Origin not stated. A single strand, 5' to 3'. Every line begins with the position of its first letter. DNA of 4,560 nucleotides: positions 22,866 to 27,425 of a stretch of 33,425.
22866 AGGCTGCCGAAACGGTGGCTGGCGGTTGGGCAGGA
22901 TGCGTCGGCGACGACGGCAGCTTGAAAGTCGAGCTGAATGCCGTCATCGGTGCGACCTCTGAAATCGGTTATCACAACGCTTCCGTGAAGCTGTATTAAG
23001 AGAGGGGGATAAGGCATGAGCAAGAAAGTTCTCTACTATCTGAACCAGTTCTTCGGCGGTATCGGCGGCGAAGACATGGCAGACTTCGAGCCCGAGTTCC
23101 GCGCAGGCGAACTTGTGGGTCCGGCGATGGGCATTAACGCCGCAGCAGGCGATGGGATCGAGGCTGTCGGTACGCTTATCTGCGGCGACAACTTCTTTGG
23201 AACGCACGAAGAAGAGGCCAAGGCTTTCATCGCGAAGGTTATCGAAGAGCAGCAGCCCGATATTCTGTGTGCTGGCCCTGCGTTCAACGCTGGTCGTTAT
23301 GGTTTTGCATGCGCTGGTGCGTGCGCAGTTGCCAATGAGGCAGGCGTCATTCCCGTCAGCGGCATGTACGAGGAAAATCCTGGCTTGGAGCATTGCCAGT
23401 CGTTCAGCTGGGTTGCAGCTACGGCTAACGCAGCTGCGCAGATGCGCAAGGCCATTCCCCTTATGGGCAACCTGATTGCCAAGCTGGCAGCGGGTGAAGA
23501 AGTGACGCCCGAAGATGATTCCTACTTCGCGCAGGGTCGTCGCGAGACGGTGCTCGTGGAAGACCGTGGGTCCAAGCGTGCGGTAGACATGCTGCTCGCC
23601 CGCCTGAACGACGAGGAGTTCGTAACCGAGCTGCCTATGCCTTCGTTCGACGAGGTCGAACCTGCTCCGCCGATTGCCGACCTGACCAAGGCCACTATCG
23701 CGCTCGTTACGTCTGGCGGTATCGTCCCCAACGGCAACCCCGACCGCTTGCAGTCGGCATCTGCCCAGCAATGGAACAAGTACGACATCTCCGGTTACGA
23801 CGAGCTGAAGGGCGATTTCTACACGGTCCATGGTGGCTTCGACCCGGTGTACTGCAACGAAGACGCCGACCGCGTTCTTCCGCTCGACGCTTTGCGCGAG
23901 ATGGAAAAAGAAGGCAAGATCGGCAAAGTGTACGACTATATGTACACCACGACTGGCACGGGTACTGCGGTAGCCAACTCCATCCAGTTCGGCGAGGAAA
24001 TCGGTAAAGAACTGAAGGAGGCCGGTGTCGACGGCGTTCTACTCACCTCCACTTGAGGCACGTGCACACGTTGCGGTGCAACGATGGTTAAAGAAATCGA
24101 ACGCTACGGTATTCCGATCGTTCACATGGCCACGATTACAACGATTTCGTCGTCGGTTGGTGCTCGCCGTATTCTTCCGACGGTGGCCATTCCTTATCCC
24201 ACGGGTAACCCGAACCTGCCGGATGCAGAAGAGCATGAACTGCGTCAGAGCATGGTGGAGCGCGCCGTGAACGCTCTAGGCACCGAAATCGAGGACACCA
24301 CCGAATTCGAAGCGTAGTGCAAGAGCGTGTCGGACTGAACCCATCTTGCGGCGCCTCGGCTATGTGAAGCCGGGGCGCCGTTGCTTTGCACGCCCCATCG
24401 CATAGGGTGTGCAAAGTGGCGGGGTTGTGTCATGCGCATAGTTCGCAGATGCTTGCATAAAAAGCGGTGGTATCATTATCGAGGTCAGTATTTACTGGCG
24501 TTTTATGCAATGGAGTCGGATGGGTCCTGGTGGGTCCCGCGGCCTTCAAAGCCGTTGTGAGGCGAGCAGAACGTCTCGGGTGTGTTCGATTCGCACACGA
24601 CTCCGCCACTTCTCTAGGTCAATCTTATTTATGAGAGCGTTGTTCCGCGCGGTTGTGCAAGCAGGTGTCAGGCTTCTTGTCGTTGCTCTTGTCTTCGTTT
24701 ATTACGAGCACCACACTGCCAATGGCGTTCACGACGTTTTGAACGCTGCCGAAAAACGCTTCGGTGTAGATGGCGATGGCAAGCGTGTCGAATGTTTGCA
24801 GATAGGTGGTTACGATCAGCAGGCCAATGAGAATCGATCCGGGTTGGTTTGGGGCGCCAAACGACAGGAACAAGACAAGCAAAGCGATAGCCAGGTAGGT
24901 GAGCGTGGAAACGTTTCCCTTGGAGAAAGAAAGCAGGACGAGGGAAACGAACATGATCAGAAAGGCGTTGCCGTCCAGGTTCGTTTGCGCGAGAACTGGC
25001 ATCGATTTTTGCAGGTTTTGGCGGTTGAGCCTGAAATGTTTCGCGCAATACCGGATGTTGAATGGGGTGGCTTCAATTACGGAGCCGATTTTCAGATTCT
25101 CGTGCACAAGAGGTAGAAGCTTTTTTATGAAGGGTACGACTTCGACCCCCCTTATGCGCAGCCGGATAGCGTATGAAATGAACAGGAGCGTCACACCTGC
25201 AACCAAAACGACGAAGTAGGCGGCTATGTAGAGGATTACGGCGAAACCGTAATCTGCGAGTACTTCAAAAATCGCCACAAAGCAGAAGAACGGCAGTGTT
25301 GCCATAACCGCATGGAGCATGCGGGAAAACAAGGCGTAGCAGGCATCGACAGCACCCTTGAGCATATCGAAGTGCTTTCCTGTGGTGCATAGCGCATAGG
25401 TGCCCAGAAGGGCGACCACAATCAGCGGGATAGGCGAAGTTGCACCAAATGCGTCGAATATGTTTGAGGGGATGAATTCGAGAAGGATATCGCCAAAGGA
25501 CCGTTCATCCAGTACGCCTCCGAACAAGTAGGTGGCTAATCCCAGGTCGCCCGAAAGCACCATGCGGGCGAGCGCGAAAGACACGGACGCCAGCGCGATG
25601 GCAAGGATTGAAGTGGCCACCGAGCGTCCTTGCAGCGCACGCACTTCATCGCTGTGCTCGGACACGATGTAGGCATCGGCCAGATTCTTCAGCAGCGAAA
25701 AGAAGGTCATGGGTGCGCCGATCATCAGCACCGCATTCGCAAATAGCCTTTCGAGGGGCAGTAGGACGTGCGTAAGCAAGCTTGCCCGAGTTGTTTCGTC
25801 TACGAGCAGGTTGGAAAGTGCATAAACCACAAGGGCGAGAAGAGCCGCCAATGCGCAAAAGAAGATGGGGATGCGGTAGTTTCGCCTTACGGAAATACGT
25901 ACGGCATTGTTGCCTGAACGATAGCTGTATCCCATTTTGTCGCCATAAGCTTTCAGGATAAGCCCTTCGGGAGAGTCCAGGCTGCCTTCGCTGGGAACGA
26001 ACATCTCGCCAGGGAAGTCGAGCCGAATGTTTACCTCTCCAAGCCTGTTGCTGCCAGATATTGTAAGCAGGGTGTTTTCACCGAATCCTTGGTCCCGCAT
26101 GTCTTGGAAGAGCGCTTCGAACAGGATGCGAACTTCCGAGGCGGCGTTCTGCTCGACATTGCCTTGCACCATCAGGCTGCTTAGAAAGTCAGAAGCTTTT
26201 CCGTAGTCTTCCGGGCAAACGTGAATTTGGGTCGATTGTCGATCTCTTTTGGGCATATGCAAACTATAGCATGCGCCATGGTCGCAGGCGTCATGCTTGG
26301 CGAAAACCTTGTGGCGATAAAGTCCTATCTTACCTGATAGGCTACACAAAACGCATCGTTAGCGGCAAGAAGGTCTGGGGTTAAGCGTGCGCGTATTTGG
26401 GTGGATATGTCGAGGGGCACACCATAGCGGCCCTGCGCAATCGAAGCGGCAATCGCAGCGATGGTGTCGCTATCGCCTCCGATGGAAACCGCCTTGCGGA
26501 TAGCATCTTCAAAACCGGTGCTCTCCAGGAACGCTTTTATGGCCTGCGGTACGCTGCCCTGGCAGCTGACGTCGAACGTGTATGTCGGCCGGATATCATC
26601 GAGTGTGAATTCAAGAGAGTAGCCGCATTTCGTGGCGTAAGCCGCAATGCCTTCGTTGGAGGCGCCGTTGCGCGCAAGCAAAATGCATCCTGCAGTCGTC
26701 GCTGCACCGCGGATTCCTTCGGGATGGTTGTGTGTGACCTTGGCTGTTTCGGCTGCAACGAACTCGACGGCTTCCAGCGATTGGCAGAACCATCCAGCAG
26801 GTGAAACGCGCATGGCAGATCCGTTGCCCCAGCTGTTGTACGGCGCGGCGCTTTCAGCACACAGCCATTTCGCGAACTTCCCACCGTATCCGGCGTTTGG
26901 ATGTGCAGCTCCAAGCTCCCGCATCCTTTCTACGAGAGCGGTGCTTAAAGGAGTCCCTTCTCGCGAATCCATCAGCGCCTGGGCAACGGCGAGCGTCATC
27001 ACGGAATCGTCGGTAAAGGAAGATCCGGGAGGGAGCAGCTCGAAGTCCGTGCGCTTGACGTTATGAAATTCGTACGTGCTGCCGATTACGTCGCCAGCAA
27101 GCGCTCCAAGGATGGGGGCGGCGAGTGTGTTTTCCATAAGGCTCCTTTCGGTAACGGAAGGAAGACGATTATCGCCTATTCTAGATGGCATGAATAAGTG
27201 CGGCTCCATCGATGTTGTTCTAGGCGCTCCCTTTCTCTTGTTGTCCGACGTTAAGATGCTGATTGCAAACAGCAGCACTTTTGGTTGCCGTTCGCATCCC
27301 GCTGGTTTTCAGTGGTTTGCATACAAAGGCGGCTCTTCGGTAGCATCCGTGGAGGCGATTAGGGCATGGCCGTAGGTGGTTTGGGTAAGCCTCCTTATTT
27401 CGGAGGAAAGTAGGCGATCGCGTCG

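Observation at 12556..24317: Corrinoid-dependent quaternary-amine demethylation genes and a Sec-containing, pyruvoyl-type Grd component B in one co-directional cluster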

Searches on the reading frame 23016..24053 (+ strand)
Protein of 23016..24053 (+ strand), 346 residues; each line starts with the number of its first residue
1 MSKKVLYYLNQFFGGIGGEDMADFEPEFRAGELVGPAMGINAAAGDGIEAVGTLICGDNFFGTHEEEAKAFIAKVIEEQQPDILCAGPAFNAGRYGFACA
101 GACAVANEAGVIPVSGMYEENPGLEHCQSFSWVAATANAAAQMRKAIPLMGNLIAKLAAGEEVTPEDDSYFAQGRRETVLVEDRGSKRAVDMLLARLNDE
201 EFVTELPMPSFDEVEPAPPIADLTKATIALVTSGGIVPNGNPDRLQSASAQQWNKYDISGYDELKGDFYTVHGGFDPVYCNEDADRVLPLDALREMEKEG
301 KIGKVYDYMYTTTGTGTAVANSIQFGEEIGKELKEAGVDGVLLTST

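Call 5: search_protein_families(library=pfam, proteins=[window:23016-24053:+])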
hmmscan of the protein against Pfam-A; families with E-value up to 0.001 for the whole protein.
window:23016-24053:+ (346 aa): 1 family
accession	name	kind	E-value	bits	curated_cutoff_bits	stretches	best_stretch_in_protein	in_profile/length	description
PF07355.17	GRDB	-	2.9e-148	494.2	22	1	3-346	2-347/347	Glycine/sarcosine/betaine reductase selenoprotein B (GRDB)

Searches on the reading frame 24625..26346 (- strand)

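Call 9: search_protein_families(library=pfam, proteins=[window:24625-26346:-], max_evalue=0.001)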
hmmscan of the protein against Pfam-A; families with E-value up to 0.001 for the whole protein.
window:24625-26346:- (573 aa): 1 family
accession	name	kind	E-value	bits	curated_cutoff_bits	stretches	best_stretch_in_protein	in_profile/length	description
PF00375.23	SDF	-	2.3e-30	106.3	27.9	1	189-549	20-382/387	Sodium:dicarboxylate symporter family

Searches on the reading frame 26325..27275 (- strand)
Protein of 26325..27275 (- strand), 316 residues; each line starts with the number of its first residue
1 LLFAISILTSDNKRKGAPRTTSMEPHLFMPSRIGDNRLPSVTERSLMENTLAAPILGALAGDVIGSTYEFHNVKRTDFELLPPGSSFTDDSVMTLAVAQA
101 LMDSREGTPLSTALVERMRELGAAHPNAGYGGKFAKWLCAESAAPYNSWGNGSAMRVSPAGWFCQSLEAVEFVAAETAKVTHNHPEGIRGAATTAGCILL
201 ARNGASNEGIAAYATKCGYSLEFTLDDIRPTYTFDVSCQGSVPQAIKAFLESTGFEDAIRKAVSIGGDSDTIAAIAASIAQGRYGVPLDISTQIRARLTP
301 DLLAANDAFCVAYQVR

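Call 9: search_protein_families(library=pfam, proteins=[window:26325-27275:-], max_evalue=0.001)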
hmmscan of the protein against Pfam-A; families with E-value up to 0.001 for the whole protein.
window:26325-27275:- (316 aa): 1 family
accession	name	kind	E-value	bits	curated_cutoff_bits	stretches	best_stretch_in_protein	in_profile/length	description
PF03747.19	ADP_ribosyl_GH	-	2.5e-32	113.1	26.2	1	55-286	3-281/287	ADP-ribosylglycohydrolase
